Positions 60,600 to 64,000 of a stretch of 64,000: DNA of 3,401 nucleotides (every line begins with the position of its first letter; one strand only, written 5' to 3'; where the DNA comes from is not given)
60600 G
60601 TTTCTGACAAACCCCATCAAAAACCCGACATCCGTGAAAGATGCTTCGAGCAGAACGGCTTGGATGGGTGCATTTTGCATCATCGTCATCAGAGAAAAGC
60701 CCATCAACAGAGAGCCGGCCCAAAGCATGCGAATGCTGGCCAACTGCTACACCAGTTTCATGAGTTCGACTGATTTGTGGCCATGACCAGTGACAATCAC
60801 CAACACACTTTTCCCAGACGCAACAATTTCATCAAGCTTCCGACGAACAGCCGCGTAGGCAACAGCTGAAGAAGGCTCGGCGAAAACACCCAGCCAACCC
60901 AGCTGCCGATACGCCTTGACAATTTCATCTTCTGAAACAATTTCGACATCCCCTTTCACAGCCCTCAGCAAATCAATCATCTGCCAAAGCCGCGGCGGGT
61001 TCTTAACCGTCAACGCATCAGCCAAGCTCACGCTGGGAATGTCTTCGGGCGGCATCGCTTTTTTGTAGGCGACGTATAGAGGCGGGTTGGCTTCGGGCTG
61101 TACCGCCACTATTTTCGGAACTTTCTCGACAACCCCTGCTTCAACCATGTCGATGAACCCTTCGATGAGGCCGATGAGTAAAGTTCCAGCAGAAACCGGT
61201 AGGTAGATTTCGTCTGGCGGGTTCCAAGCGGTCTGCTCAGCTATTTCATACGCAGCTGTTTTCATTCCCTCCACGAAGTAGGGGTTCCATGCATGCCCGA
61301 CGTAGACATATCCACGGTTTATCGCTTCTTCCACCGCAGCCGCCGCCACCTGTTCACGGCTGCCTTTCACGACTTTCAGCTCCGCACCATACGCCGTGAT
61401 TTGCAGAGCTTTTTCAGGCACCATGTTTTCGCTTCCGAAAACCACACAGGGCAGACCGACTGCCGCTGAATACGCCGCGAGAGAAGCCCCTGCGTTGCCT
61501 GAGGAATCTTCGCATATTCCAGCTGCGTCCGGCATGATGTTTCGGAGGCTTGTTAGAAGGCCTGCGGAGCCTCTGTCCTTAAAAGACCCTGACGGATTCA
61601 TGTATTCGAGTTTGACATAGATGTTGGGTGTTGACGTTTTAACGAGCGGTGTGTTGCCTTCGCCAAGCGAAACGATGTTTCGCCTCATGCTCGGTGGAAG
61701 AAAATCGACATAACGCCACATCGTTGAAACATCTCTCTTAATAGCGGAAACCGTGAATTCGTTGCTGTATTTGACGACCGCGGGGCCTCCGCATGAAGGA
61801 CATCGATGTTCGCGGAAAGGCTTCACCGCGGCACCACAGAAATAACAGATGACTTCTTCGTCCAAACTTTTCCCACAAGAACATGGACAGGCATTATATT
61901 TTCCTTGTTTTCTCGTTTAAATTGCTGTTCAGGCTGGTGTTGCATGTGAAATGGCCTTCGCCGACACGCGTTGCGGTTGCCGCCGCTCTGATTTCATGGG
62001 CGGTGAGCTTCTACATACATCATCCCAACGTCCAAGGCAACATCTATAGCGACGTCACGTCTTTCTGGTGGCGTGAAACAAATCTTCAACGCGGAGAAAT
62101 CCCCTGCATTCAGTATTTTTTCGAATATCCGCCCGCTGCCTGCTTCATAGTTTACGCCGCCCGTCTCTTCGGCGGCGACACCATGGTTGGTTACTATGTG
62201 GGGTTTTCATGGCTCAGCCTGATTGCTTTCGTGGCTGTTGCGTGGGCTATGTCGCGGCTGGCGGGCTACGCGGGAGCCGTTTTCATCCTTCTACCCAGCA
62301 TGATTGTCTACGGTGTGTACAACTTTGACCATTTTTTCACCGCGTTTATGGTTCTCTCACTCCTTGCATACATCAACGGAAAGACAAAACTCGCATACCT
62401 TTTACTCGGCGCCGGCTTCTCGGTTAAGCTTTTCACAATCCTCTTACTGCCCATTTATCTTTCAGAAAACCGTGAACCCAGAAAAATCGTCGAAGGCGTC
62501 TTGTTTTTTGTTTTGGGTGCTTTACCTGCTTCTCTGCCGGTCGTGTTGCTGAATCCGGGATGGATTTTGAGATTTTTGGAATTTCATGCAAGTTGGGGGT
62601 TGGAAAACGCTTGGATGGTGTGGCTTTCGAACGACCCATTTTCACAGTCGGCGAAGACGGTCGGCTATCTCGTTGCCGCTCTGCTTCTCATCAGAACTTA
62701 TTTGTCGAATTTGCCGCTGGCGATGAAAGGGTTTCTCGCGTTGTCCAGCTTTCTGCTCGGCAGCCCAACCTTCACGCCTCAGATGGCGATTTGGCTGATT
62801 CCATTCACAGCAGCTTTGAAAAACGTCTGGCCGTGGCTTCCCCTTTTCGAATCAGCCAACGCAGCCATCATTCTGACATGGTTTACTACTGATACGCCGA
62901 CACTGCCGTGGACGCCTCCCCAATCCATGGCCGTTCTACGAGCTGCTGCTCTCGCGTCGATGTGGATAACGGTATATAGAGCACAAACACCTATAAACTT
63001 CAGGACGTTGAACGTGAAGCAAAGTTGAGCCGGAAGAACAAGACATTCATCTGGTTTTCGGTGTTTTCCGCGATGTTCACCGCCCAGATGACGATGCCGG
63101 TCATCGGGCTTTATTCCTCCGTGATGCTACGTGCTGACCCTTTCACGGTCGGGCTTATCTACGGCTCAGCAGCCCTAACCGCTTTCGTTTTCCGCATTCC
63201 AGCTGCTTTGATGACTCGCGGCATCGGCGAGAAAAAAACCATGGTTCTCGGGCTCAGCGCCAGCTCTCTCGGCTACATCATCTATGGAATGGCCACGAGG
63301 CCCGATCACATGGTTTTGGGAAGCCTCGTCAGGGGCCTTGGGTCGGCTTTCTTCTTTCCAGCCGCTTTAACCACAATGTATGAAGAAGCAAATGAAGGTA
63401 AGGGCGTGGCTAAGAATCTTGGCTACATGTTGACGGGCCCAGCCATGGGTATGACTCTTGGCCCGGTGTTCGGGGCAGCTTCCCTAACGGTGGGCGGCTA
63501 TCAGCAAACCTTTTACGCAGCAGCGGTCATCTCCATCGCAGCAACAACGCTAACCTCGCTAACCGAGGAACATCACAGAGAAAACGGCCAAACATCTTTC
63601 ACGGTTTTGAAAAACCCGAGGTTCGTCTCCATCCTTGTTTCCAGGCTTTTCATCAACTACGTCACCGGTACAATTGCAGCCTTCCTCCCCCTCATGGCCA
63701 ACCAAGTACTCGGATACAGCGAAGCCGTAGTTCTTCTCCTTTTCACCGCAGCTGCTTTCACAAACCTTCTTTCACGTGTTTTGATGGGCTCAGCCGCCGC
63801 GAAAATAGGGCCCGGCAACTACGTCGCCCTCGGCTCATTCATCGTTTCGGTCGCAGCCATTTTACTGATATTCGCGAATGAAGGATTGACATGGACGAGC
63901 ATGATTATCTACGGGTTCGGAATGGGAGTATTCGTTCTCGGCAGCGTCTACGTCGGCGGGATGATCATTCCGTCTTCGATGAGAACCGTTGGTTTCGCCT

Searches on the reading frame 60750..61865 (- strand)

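Call 28: search_protein_families(library=pfam, proteins=[window:60750-61865:-], max_evalue=0.001)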
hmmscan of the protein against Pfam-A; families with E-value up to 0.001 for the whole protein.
window:60750-61865:- (372 aa): 1 family
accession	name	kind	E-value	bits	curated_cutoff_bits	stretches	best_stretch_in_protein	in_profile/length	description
PF00291.31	PALP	-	3.9e-70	236.9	35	1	65-360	1-295/295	Pyridoxal-phosphate dependent enzyme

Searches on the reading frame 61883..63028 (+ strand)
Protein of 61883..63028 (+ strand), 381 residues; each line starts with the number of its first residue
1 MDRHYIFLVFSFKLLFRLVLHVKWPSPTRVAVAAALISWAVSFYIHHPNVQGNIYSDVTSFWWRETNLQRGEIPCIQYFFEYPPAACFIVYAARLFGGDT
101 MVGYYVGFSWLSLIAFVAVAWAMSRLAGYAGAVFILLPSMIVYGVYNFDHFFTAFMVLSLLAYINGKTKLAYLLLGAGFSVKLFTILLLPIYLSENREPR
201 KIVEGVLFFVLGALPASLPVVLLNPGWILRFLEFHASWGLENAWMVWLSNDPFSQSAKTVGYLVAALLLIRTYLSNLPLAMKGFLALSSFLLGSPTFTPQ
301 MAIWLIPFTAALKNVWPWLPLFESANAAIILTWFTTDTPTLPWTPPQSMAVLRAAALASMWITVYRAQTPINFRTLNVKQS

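Call 28: search_protein_families(library=pfam, proteins=[window:61883-63025:+], max_evalue=0.001)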
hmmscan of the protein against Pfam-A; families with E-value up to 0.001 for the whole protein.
window:61883-63025:+ (381 aa): 1 family
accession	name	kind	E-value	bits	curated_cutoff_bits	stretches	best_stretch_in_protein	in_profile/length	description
PF09594.16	GT87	-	1.3e-05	25.5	25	1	80-280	1-196/237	Glycosyltransferase family 87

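Call 66: find_encoding_contigs(protein=window:61883-63028:+, flank=10000, max_places=3)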
Protein window:61883-63028:+ (381 aa): 2 contigs read that carry it; 2 places shown.
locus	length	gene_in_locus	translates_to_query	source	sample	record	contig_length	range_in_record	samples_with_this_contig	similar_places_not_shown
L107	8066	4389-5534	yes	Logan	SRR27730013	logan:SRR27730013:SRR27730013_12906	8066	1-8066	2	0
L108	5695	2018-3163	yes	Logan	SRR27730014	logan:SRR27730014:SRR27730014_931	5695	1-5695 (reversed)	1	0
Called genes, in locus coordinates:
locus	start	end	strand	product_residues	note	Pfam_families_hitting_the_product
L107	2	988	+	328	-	?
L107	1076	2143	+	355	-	PF04014:MazE_antitoxin, PF01895:PhoU (faint)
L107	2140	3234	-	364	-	PF07690:MFS_1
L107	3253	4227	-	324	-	PF00291:PALP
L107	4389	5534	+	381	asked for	PF09594:GT87 (weak)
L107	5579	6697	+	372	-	PF07690:MFS_1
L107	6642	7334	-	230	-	PF03167:UDG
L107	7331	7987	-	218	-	PF00753:Lactamase_B, PF23023:Anti-Pycsar_Apyc1 (weak)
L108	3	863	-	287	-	?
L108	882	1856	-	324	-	PF00291:PALP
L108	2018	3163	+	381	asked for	PF09594:GT87 (weak)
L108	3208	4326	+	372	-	PF07690:MFS_1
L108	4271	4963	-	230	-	PF03167:UDG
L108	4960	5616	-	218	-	PF00753:Lactamase_B, PF23023:Anti-Pycsar_Apyc1 (weak)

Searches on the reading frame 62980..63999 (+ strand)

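Call 28: search_protein_families(library=pfam, proteins=[window:62980-63999:+], max_evalue=0.001)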
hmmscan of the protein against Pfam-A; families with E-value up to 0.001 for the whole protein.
window:62980-63999:+ (340 aa): 1 family
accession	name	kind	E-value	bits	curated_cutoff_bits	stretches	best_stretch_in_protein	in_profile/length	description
PF07690.21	MFS_1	-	2.5e-28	99.4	33.4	1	24-331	1-324/347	Major Facilitator Superfamily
